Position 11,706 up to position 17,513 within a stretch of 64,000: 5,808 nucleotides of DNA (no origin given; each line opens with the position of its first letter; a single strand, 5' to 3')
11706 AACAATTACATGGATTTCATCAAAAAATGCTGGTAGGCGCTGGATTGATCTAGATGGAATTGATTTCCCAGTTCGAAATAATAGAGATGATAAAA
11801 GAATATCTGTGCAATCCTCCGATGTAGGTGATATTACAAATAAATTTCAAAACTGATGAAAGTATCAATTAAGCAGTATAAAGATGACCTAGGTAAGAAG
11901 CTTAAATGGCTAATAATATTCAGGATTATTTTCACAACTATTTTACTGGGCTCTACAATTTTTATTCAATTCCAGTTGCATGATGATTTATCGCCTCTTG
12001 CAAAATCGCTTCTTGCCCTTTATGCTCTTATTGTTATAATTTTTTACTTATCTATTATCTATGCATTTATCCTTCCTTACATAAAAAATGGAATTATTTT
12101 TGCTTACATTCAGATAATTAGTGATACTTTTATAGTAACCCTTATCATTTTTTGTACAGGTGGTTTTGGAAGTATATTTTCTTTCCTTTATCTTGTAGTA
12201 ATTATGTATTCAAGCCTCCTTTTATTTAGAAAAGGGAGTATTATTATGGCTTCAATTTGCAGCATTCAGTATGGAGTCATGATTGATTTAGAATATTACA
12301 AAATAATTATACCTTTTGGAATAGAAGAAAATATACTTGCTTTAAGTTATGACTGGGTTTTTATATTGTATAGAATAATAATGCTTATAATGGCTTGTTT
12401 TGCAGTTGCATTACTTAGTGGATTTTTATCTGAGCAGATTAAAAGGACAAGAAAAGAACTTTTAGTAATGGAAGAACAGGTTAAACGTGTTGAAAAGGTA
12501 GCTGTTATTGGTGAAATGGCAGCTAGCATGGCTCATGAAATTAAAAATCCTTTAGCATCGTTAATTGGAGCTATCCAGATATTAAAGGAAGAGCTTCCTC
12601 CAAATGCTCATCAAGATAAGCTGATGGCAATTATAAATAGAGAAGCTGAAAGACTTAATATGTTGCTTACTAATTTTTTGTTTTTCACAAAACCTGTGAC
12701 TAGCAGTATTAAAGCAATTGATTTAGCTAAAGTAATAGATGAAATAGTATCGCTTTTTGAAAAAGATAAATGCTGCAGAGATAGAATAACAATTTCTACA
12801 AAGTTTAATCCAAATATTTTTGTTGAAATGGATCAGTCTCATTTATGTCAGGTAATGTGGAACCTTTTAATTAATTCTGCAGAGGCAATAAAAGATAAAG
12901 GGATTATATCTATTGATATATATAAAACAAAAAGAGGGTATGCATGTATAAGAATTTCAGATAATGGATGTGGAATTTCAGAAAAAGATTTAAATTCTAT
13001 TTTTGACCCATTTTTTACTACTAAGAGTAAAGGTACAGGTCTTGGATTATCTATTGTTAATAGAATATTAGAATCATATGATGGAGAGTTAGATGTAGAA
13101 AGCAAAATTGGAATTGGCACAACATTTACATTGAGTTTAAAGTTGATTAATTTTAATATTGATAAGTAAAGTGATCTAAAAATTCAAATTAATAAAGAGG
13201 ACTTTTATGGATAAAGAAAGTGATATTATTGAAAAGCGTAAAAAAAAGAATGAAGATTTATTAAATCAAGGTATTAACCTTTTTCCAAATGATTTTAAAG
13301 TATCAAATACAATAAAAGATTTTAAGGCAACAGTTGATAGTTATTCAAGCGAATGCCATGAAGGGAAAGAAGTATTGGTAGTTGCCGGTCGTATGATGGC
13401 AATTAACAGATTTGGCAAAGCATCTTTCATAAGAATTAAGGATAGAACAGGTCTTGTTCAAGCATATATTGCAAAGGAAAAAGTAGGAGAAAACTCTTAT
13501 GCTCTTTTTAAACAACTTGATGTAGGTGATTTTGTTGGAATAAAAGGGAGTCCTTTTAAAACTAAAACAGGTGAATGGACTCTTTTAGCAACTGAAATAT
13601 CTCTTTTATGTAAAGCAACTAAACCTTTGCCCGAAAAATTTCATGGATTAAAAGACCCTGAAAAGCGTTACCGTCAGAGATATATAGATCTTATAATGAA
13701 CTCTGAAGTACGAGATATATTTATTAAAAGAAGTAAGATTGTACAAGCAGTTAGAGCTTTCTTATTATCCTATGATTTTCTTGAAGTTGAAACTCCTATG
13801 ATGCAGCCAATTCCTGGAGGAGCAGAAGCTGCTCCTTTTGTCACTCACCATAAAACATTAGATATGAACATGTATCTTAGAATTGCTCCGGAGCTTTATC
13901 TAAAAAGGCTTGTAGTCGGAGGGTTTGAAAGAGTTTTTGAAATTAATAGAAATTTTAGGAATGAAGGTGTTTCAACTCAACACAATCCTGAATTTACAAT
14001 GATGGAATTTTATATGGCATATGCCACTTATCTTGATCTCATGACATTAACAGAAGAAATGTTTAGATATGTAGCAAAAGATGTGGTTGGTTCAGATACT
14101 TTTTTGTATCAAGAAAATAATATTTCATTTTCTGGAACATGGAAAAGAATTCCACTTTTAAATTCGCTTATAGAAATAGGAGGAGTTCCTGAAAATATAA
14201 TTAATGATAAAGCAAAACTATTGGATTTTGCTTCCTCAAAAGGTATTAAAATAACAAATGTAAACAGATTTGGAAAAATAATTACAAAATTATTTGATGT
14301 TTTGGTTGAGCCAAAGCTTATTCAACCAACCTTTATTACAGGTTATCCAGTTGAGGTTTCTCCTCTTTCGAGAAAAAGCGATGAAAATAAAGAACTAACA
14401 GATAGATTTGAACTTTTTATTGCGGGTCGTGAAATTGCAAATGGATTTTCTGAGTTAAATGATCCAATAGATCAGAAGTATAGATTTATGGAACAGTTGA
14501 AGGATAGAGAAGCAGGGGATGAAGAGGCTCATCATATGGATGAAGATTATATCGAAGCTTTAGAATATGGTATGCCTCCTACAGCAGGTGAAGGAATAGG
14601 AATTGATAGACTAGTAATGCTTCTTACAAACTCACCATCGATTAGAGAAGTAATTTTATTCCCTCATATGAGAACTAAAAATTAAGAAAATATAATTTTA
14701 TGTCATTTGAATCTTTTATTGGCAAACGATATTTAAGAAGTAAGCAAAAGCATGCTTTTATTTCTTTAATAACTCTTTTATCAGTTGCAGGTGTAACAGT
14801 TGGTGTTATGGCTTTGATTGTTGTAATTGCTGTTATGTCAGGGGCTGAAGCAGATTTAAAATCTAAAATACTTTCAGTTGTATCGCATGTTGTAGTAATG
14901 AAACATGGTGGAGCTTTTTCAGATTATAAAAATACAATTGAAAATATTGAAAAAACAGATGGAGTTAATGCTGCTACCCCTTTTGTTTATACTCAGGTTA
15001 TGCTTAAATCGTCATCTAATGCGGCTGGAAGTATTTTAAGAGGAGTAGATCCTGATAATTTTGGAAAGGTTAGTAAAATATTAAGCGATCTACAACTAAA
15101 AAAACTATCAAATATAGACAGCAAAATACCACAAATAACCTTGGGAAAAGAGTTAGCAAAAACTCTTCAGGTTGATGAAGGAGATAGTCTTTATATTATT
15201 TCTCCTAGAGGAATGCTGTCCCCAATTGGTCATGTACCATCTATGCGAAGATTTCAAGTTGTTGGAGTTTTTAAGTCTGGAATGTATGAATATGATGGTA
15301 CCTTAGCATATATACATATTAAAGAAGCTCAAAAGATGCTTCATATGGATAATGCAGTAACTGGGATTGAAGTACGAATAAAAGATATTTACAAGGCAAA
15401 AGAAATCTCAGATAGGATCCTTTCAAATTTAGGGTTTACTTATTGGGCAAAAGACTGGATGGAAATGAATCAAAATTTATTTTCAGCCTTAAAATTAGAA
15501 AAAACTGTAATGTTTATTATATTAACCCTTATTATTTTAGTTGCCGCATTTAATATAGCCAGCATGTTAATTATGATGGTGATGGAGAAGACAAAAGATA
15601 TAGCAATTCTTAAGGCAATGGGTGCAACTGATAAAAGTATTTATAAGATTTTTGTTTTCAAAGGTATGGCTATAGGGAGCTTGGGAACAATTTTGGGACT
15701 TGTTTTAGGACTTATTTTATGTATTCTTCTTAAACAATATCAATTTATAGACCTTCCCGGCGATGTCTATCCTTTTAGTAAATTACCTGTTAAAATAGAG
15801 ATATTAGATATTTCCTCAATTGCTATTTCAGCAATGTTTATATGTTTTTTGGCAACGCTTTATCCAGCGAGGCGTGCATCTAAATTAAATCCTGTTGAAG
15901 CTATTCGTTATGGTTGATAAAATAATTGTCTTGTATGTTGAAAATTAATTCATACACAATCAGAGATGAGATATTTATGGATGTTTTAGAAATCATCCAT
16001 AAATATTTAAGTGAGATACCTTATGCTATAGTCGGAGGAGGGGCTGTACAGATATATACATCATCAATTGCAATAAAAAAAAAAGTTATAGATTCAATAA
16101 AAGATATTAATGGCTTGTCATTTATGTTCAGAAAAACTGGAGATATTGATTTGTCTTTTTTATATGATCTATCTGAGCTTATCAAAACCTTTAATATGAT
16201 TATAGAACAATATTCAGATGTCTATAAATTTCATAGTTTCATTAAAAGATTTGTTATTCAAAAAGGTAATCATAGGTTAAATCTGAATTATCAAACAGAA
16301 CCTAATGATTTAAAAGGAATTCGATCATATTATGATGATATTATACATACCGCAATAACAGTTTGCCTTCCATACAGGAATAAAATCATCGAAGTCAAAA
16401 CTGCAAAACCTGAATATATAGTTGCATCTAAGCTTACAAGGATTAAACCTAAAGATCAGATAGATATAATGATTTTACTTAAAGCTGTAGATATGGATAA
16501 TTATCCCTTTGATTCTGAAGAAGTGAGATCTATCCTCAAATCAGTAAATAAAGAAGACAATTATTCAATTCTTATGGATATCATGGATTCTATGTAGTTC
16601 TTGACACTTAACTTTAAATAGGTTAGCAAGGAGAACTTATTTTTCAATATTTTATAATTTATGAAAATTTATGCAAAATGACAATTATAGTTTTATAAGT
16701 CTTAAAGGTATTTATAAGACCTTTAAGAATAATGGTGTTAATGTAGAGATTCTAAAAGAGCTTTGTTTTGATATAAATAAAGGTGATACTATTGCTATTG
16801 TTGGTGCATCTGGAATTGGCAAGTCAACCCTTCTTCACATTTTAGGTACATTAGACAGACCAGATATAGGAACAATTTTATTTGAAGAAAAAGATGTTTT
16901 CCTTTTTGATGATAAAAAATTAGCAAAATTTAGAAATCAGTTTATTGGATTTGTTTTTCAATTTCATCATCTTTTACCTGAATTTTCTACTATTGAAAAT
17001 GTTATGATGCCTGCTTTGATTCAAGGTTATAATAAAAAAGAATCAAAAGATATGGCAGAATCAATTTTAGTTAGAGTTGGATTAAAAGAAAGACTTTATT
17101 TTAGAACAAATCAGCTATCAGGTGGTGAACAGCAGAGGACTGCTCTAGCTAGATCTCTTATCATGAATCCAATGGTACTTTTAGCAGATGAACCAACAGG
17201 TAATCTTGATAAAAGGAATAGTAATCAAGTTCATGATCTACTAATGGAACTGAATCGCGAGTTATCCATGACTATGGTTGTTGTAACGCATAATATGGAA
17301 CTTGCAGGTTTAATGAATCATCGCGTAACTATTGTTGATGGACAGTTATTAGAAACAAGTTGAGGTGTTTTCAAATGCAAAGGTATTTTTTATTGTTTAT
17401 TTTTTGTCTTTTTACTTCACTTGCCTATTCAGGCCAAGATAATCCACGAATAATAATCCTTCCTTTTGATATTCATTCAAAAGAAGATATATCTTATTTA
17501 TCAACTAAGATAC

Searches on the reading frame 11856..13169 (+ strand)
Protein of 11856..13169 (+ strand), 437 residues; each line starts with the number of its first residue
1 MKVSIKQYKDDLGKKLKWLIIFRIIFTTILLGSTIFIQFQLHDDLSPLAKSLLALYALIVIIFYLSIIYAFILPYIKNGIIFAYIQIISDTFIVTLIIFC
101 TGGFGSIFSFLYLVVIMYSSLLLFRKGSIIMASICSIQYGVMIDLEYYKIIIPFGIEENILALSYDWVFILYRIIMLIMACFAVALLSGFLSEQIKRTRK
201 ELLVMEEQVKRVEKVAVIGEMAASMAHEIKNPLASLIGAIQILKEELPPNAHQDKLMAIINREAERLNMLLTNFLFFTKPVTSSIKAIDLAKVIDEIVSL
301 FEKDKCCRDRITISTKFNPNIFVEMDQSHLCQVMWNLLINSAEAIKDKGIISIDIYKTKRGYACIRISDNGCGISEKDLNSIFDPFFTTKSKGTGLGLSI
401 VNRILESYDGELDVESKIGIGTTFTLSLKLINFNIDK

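Call 60: search_protein_families(library=pfam, proteins=[window:11856-13169:+], max_evalue=0.00001)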
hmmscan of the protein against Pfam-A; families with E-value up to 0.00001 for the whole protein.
window:11856-13169:+ (437 aa): 4 families
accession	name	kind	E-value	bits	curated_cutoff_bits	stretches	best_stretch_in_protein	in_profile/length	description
PF02518.31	HATPase_c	-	4.8e-26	91.8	26.4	1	326-430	2-109/111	Histidine kinase-, DNA gyrase B-, and HSP90-like ATPase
PF25323.1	6TM_PilS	-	5.3e-19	69.1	27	1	12-199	7-186/189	PilS-like transmembrane domain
PF00512.31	HisKA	-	9.4e-15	54.9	26.9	1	219-279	3-62/66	His Kinase A (phospho-acceptor) domain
PF14501.12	HATPase_c_5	-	1.4e-06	28.6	22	1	326-417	2-91/102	GHKL domain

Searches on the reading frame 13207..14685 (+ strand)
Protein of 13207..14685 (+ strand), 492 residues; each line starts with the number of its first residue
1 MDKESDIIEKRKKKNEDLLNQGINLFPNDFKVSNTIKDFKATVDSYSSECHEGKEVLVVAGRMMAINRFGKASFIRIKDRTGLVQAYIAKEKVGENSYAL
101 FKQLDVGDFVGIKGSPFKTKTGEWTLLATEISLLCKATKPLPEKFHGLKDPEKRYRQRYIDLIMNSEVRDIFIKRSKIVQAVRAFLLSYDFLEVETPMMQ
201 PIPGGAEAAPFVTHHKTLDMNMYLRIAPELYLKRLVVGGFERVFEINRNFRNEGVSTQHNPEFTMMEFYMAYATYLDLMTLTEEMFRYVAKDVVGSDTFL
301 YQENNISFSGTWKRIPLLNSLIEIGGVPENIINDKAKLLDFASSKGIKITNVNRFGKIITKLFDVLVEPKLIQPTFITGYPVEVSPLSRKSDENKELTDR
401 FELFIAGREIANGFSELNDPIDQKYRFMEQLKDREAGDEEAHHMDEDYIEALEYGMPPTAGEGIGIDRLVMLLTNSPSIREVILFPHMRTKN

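Call 60: search_protein_families(library=pfam, proteins=[window:13207-14685:+], max_evalue=0.00001)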
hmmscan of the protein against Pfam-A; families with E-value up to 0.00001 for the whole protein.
window:13207-14685:+ (492 aa): 2 families
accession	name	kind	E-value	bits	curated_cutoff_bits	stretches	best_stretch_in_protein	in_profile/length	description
PF00152.25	tRNA-synt_2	-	1.4e-93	313.8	25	1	151-488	2-307/308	tRNA synthetases class II (D, K and N)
PF01336.31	tRNA_anti-codon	-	1.1e-14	54.6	27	1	58-134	2-75/75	OB-fold nucleic acid binding domain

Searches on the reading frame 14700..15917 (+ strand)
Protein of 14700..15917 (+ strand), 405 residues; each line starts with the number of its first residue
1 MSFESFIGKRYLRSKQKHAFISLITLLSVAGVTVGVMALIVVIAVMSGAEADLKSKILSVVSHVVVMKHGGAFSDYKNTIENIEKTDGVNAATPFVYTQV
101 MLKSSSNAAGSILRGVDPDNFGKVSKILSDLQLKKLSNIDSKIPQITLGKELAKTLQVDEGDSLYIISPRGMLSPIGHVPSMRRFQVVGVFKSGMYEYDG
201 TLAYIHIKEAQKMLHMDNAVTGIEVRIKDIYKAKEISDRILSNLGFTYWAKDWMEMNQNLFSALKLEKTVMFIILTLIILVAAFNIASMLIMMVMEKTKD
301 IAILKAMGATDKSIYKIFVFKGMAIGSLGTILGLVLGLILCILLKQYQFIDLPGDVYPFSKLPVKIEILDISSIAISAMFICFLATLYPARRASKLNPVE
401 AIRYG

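Call 60: search_protein_families(library=pfam, proteins=[window:14700-15917:+], max_evalue=0.00001)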
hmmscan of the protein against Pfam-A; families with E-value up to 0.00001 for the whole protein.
window:14700-15917:+ (405 aa): 2 families
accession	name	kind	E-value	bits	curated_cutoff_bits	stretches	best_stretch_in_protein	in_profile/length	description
PF02687.27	FtsX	-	4e-20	72.5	25.5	1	272-398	1-120/120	FtsX-like permease C-terminal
PF12704.14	MacB_PCD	-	3.1e-17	64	27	1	25-240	1-204/207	MacB-like periplasmic core domain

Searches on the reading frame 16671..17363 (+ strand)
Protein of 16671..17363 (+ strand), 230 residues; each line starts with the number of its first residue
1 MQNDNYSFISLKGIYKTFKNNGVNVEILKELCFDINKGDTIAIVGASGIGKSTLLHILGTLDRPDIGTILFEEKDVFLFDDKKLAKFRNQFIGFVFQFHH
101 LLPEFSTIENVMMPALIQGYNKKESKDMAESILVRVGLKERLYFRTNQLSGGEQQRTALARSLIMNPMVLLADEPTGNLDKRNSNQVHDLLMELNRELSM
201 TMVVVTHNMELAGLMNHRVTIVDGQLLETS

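Call 60: search_protein_families(library=pfam, proteins=[window:16671-17363:+], max_evalue=0.00001)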
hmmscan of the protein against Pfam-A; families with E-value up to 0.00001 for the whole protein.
window:16671-17363:+ (230 aa): 1 family
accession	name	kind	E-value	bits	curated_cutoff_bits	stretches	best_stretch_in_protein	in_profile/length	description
PF00005.33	ABC_tran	-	8.1e-31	107.9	25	1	28-176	1-136/137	ABC transporter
